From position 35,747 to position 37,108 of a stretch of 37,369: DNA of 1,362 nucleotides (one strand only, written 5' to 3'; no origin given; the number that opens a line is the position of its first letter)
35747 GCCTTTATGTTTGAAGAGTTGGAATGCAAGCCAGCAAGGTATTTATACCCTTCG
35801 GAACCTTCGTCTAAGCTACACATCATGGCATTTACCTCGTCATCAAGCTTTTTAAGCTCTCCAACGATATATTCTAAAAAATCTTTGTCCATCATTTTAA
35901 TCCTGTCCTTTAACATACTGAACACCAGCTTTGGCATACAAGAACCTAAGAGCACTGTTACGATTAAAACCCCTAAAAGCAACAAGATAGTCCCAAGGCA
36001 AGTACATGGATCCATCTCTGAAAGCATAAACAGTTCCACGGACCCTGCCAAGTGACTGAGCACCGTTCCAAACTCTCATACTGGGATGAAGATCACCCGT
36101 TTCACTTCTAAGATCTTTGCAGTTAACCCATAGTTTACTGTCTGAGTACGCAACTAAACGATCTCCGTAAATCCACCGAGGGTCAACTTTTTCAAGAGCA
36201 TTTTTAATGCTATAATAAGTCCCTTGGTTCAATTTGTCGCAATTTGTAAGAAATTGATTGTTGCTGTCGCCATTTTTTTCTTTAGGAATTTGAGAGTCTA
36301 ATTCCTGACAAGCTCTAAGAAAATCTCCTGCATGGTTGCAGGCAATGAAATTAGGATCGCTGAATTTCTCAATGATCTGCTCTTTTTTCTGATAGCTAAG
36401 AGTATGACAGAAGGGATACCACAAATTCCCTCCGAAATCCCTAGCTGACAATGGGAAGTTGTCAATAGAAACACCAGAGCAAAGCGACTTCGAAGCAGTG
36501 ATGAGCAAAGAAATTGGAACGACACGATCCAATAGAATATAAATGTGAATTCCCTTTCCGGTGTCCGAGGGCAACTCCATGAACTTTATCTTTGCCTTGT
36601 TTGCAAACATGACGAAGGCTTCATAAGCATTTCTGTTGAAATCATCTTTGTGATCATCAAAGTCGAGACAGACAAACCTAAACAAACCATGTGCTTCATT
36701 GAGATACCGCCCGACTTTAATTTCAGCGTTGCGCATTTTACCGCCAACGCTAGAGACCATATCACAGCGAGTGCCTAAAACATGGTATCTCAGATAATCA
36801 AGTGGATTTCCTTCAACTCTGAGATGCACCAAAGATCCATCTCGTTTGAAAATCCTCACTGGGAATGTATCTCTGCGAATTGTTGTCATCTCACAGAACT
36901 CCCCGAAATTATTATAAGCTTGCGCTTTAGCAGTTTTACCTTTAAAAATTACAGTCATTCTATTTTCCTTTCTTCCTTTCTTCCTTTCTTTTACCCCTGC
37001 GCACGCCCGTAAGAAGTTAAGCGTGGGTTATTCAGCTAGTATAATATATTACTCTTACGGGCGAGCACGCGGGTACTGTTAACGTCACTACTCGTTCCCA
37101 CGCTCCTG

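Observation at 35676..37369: Integrated replicon-like module (primase-polymerase, a 62-aa ORF, iteron-like long tandem repeats) interrupting a polysaccharide-biosynthesis dehydrogenase gene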

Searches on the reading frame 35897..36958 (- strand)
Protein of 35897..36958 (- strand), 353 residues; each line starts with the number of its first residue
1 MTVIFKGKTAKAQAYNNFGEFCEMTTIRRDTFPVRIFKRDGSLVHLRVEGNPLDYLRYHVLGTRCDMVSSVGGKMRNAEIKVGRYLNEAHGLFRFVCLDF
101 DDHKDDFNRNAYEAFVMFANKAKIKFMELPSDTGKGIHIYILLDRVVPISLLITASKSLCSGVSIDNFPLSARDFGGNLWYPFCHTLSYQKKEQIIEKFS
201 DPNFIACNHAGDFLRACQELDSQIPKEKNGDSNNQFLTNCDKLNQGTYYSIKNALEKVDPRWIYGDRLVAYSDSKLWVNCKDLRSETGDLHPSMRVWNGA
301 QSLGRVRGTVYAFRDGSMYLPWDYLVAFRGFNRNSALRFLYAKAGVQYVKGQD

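Call 4: search_protein_families(library=pfam, proteins=[window:35897-36958:-], max_evalue=1)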
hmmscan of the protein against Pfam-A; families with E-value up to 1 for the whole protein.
window:35897-36958:- (353 aa): 1 family
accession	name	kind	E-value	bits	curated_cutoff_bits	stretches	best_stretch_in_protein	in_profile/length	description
PF22548.2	AEP-TOTE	-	0.00017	21.7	27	1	79-149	73-140/230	TOTE conflict system, Archaeo-Eukaryotic Primase domain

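Call 6: search_protein_families(library=phrogs, proteins=[window:35897-36958:-], max_evalue=1)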
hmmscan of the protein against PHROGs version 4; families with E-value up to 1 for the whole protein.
window:35897-36958:- (353 aa): 1 family
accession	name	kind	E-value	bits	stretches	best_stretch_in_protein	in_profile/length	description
phrog_8643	-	DNA, RNA and nucleotide metabolism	0.017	16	1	95-143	94-141/179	DNA polymerase/primase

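Call 7: search_protein_families(library=padloc, proteins=[window:35897-36958:-], max_evalue=1)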
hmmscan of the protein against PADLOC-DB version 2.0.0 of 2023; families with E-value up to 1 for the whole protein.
window:35897-36958:- (353 aa): 0 families

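Call 8: search_protein_families(library=ncbifam, proteins=[window:35897-36958:-], max_evalue=1)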
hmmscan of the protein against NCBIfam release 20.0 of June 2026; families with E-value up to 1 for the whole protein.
window:35897-36958:- (353 aa): 0 families

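Call 9: search_solved_structures(query=window:35897-36958:-, max_evalue=10, show_alignments=2)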
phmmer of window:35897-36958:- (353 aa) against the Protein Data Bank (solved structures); distinct sequences matched with E-value up to 10: 1.
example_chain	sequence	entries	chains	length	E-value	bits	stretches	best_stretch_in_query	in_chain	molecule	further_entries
5oj7_A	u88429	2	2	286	1.8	10.8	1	213-285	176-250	NAD-dependent protein deacylase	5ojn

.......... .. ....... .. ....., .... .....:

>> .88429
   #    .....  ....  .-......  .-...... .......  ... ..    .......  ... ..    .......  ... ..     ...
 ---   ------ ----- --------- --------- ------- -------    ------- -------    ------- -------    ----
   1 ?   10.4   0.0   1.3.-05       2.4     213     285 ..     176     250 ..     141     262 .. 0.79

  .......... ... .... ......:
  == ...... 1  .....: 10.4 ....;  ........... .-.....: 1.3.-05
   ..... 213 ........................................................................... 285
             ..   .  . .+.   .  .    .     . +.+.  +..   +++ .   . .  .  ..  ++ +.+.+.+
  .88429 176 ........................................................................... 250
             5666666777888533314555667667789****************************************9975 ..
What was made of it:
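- Tried and rejected: The PDB search gave nothing useful (call 9).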

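Call 10: find_homologous_proteins(query=window:35897-36958:-, max_evalue=0.001)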
Query window:35897-36958:- (353 aa): 1 proteins with E <= 0.001 among 1106 candidates.
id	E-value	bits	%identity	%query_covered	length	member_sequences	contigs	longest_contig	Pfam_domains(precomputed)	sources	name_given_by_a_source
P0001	2.8e-245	831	100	100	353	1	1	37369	-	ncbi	-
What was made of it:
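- Checked: The repeats reach the window edge, and the window is the whole contig (longest contig 37369, call 10).
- Tried and rejected: Word-index protein search found only the query itself (call 10).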

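Call 13: list_cluster_members(proteins=[P0001])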
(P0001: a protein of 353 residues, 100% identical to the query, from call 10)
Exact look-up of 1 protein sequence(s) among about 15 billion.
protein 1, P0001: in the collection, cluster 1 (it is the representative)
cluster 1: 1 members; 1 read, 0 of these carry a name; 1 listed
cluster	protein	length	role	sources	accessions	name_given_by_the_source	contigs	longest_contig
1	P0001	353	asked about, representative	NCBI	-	-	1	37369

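Call 18: find_encoding_contigs(protein=P0001, flank=10000, max_places=5)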
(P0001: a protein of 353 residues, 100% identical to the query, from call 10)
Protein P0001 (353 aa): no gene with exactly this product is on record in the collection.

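Call 20: predict_structure(protein=window:35897-36958:-)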
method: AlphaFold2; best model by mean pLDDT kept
length: 353 residues; sequences in the alignment: 1
mean_pLDDT: 35.1   pTM: 0.22
mean pLDDT of the five models: 35.1, 33.9, 30.6, 30.5, 27.8
residues with pLDDT >= 90: 0; 70-90: 0; 50-70: 3; < 50: 350
segments of 3 or more residues with pLDDT < 50: 1-225, 227-233, 235-327, 329-353
pLDDT, mean of each block of 10 residues (from residue 1): 38 34 35 33 32 30 24 23 26 30 40 43 37 34 28 26 32 36 37 44 34 44 45 47 39 35 29 26 30 29 32 45 45 42 45 34
secondary structure, 60 per line:
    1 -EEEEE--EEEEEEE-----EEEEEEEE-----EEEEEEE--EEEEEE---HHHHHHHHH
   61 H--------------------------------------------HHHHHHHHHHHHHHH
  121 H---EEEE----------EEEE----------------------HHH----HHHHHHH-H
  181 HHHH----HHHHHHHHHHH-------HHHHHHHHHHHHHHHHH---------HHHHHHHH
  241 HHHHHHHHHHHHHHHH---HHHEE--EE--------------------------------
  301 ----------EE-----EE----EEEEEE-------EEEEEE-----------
elements in order: E2-6 E9-15 E21-28 E34-40 E43-48 H52-61 H106-121 E125-128 E139-142 H172-178 H180-184 H189-199 H207-223 H233-256 E324-329 E337-342
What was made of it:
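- Tried and rejected: The AF2 model without an alignment was useless, at pLDDT 35 (call 20).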

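Call 21: search_protein_representatives(protein=window:35897-36958:-)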
Query: 353 residues. Proteins with E-value up to 0.001 (for the whole library): 27; up to 1e-10: 2; up to 1e-30: 2. The best 27 are listed.
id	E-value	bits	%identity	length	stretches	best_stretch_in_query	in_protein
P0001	8.8e-246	831.0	100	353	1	1-353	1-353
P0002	7.3e-47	176.6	33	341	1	13-343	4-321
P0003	1.5e-10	57.2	31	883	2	251-346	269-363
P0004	8.9e-09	51.3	31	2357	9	279-321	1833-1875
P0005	1.0e-07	47.8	33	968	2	256-342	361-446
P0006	3.4e-07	46.2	31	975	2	253-331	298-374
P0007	1.7e-06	43.8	31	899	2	253-330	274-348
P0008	2.7e-06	43.2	36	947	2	258-328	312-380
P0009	3.7e-06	42.7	31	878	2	253-340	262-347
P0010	4.2e-06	42.5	29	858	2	251-345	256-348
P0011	6.2e-06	42.0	31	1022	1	81-344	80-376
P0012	1.4e-05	40.8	34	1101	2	252-347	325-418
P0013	2.1e-05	40.2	32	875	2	253-327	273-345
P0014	2.7e-05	39.9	27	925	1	75-346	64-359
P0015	2.8e-05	39.8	25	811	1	47-347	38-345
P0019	9.5e-05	38.1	30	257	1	159-346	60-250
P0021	2.0e-04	37.1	37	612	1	252-331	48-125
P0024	2.7e-04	36.6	36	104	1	254-346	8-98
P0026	8.8e-04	34.9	26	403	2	12-153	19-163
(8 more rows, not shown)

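Call 22: search_protein_families(library=pfam, proteins=[P0002, P0003, P0005, P0011, P0014, P0015, P0019, P0024, P0026, P0021], max_evalue=0.01)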
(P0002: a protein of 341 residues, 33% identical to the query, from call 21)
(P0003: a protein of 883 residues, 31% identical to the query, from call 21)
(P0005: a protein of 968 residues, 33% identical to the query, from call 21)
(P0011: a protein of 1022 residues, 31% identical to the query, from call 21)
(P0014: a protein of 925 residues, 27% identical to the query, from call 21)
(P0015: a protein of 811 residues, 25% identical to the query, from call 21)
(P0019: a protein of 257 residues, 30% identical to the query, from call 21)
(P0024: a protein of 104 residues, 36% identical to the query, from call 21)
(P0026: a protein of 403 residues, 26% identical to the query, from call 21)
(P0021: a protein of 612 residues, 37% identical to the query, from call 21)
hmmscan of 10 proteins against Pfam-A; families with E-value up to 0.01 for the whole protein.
P0002 (341 aa): 1 family
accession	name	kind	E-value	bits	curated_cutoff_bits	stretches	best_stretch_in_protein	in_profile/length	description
PF22548.2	AEP-TOTE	-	0.0073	16.4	27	0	74-146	79-148/230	TOTE conflict system, Archaeo-Eukaryotic Primase domain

P0003 (883 aa): 1 family
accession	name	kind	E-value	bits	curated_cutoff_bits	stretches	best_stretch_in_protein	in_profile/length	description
PF22548.2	AEP-TOTE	-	9.1e-17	61.9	27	1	68-203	74-197/230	TOTE conflict system, Archaeo-Eukaryotic Primase domain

P0005 (968 aa): 2 families
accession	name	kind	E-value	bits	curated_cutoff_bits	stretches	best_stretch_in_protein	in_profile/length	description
PF05272.17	VapE-like_dom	-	1.4e-77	260.4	25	1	658-870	1-214/217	Virulence-associated protein E-like domain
PF22548.2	AEP-TOTE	-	6.5e-12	46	27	1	108-197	70-151/230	TOTE conflict system, Archaeo-Eukaryotic Primase domain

P0011 (1022 aa): 1 family
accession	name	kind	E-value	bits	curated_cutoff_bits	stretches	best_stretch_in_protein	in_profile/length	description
PF22548.2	AEP-TOTE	-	1.2e-17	64.7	27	1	77-211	72-195/230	TOTE conflict system, Archaeo-Eukaryotic Primase domain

P0014 (925 aa): 1 family
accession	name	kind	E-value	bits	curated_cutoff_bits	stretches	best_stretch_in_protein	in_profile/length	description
PF22548.2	AEP-TOTE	-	1.9e-19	70.6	27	1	48-207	53-202/230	TOTE conflict system, Archaeo-Eukaryotic Primase domain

P0015 (811 aa): 4 families
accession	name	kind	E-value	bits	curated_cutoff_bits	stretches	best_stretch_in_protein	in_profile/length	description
PF05272.17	VapE-like_dom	-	1.6e-73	247.2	25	1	490-704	1-215/217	Virulence-associated protein E-like domain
PF22548.2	AEP-TOTE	-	3.5e-14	53.4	27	1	69-187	67-189/230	TOTE conflict system, Archaeo-Eukaryotic Primase domain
PF01807.25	Zn_ribbon_DnaG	-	0.0061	16.8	24.9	0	303-349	50-96/98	CHC2 zinc finger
PF19263.5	DUF5906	-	0.0075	17.3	27.6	0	545-652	1-114/114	Family of unknown function (DUF5906)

P0019 (257 aa): 1 family
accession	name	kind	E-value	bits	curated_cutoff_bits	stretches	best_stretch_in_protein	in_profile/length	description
PF22548.2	AEP-TOTE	-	3.5e-08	33.8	27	1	6-100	111-201/230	TOTE conflict system, Archaeo-Eukaryotic Primase domain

P0024 (104 aa): 0 families

P0026 (403 aa): 2 families
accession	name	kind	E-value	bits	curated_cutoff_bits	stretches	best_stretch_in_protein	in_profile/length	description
PF22548.2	AEP-TOTE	-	9.6e-22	78.1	27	1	81-215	70-197/230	TOTE conflict system, Archaeo-Eukaryotic Primase domain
PF21686.3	LigD_Prim-Pol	-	0.0025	17.9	27.4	1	97-173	98-172/254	LigD, primase-polymerase domain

P0021 (612 aa): 3 families
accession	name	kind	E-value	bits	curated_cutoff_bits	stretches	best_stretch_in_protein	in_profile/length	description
PF08706.16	D5_N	-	6.2e-33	114.6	22.4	1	169-326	1-144/145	D5 N terminal like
PF19263.5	DUF5906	-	9.8e-06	26.6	27.6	1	357-473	2-114/114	Family of unknown function (DUF5906)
PF03288.22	Pox_D5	-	3.7e-05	24.5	21.4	1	535-587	2-55/86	Poxvirus D5 protein-like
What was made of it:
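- On Pfam PF22548 AEP-TOTE: Remote relatives score 46-78 bits (call 22), so the relationship holds only at profile level.
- Relatives are primase-helicases (calls 21, 22). The same Pfam family matches ordinary primase-helicases (call 22).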

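Call 24: find_encoding_contigs(protein=P0002, flank=10000, max_places=6)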
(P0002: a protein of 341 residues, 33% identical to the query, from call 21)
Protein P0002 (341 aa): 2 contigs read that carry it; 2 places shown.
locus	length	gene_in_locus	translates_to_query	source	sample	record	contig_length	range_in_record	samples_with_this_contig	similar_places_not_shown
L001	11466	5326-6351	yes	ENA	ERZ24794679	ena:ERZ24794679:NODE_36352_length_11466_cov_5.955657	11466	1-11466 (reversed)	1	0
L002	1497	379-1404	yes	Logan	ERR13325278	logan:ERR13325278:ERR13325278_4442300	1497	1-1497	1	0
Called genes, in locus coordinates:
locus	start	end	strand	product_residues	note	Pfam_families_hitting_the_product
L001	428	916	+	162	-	PF02915:Rubrerythrin, PF09537:DUF2383 (faint)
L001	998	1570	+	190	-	PF00210:Ferritin, PF02915:Rubrerythrin, PF23458:DUF7130 (weak), PF21349:RUBY_RBDX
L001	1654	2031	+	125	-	PF06397:Desulfoferrod_N, PF01880:Desulfoferrodox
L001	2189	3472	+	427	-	PF03773:ArsP_1, PF00403:HMA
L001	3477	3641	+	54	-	PF00301:Rubredoxin, PF21349:RUBY_RBDX (faint)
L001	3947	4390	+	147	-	PF13513:HEAT_EZ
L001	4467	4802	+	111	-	PF01654:Cyt_bd_oxida_I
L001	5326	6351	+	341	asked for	-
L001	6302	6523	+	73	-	-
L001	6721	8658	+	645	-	PF11369:DUF3160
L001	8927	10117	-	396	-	PF00041:fn3 (faint), PF20539:DUF6754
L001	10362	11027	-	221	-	-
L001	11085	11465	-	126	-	?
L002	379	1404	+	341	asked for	-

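Call 31: find_homologous_proteins(query=P0002, max_evalue=0.001)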
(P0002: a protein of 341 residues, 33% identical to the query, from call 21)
Query P0002 (341 aa): 2 proteins with E <= 0.001 among 495 candidates.
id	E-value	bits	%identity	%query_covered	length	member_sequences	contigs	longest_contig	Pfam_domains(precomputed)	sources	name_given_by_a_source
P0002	1.3e-240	815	100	100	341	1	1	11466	-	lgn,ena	-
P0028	8.4e-110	385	53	95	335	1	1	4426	-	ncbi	-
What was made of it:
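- Two full-length relatives were found: P0002 in the 1.84-billion-representative scan (call 21) and P0028 in the 5.8-billion-cluster search (call 31).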

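Call 32: find_encoding_contigs(protein=P0028, flank=10000, max_places=6)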
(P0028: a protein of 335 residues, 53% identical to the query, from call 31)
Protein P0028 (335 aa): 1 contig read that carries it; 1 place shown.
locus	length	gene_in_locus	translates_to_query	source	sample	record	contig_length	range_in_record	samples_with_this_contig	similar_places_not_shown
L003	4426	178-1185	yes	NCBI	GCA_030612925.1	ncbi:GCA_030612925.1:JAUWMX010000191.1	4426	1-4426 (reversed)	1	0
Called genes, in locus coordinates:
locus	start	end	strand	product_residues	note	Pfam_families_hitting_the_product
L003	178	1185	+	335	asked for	-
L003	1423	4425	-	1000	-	?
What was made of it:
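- On Mobile-element primase-helicase: The same holds in L001 and L003 (calls 24, 32).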

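Call 41: find_homologous_proteins(query=A1, max_evalue=0.001)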
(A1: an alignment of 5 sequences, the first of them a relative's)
Query A1 (5 sequences) (353 aa, profile of the alignment): 3 proteins with E <= 0.001 among 4036 candidates.
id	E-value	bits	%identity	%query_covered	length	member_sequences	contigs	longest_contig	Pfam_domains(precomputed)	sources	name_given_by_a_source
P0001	3.1e-153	528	100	100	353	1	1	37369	-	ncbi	-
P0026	7.0e-126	438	22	97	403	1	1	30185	PF22548.3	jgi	-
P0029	2.7e-25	107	22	40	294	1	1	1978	PF22548.3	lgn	-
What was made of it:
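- Tried and rejected: A profile search there added little (call 41).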

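Call 47: search_solved_structures(query=A2, max_evalue=10, show_alignments=3)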
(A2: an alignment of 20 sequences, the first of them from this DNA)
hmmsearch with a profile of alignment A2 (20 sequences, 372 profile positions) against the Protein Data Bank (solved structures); distinct sequences matched with E-value up to 10: 10.
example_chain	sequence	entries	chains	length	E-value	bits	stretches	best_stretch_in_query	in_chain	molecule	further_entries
7nqd_A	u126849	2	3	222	8.7e-15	58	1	56-233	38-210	TPR_REGION domain-containing protein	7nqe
7nqf_A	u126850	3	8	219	9.6e-15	57.9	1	56-233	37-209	TPR_REGION domain-containing protein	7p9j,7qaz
5dmu_A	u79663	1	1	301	0.051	16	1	85-149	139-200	NHEJ Polymerase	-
1d0q_A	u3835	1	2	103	0.082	15.3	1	304-364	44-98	DNA PRIMASE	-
2iru_A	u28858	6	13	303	0.22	13.9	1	84-154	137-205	Putative DNA ligase-like protein Rv0938/MT0965 | DNA ligase-like protein Rv0938/MT0965 | Putative DNA ligase-like protein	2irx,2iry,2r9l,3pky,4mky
5o8x_A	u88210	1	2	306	0.53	12.7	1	80-115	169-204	Soluble lytic transglycosylase B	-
4anr_A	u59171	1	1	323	0.56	12.6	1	80-115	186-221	SOLUBLE LYTIC TRANSGLYCOSYLASE B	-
8fjf_A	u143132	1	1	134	0.59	12.5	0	88-128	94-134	H10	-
2fao_A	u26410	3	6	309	0.73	12.2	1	85-151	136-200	probable ATP-dependent DNA ligase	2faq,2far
8gy2_A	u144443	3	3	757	1.8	10.9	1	195-248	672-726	Alcohol dehydrogenase (quinone), dehydrogenase subunit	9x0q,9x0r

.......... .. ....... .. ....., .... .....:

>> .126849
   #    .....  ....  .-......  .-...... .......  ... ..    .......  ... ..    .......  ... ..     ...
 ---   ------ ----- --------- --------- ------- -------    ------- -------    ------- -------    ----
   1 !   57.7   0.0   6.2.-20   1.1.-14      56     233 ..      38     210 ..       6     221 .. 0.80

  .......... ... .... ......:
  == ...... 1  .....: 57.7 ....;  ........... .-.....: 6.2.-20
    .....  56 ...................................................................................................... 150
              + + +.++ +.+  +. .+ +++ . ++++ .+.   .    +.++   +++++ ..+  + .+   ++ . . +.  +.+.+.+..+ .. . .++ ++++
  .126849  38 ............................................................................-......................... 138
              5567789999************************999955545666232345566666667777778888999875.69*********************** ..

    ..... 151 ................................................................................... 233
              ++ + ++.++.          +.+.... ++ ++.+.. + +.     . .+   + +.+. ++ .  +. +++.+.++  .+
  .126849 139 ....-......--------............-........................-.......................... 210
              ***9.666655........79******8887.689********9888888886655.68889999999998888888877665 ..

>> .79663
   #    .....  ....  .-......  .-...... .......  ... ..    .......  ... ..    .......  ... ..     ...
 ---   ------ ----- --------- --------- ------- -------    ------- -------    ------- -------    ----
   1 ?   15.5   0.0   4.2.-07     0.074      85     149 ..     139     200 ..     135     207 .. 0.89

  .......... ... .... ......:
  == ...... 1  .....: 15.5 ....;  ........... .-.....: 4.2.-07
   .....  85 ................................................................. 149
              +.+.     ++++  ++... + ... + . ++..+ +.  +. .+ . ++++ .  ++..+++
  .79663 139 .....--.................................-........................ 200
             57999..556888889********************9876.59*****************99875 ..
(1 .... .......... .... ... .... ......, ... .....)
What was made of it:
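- On DnaG-type zinc-binding domain: The profile hit has E 0.08 (call 47).
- Profile A2 matches CAPP Prim-Pol (7nqd/7nqf) at E 9e-15 and the DnaG zinc-binding domain (1d0q) at E 0.08 (call 47).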

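Call 50: search_dna_similar(query=window:35897-36958:-, collection=plasmids, mode=protein, max_evalue=0.01, max_rows=15)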
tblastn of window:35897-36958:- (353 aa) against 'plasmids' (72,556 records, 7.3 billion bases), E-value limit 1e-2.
No match.
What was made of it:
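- Closest known: ColE2-P9 Rep and its origin. Different: No sequence match was found in 72,556 plasmids (call 50).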

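Call 51: search_dna_similar(query=window:35897-36958:-, collection=phages, mode=protein, max_evalue=0.01, max_rows=15)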
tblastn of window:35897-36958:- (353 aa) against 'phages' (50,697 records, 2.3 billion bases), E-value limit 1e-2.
No match.
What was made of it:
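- Tried and rejected: tblastn against 72,556 plasmids and 50,697 phages gave no match (calls 50, 51).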

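Call 52: predict_structure(alignment_id=A2)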
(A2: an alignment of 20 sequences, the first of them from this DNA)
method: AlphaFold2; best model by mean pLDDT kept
length: 353 residues; sequences in the alignment: 20
mean_pLDDT: 78.7   pTM: 0.60
mean pLDDT of the five models: 78.7, 76.9, 76.8, 76.6, 73.7
residues with pLDDT >= 90: 61; 70-90: 214; 50-70: 61; < 50: 17
segments of 3 or more residues with pLDDT < 50: 228-241
pLDDT, mean of each block of 10 residues (from residue 1): 63 90 78 70 76 82 85 84 59 87 77 90 92 87 87 80 72 61 86 91 90 86 61 38 67 86 87 82 70 83 76 80 86 87 85 61
secondary structure, 60 per line:
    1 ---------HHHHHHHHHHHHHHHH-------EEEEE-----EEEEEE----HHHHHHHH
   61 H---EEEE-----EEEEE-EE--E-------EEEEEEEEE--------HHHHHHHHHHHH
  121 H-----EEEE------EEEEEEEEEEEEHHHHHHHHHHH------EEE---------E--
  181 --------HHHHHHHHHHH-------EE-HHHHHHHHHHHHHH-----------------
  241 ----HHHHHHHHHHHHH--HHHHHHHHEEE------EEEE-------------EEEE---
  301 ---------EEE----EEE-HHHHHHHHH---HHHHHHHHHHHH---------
elements in order: H10-25 E33-37 E43-48 H53-61 E65-68 E74-78 E92-100 H109-121 E127-130 E137-148 H149-159 E166-168 H189-199 H210-223 H245-257 H260-267 E268-270 E277-280 E294-297 E310-312 E317-319 H321-329 H333-344

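Call 53: find_related_loci(query=A1, collection=viral_contigs, flank=6000)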
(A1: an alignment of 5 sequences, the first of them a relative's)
Query A1 (353 aa) in viral_contigs; peptide patterns used: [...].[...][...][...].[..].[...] (x = any residue, [..] = any of these).
22 stretches matched a pattern, but none encodes a relative of the query by tblastn (E <= 1e-3).
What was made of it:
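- Tried and rejected: The IMG/VR locus search found no relative (call 53).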
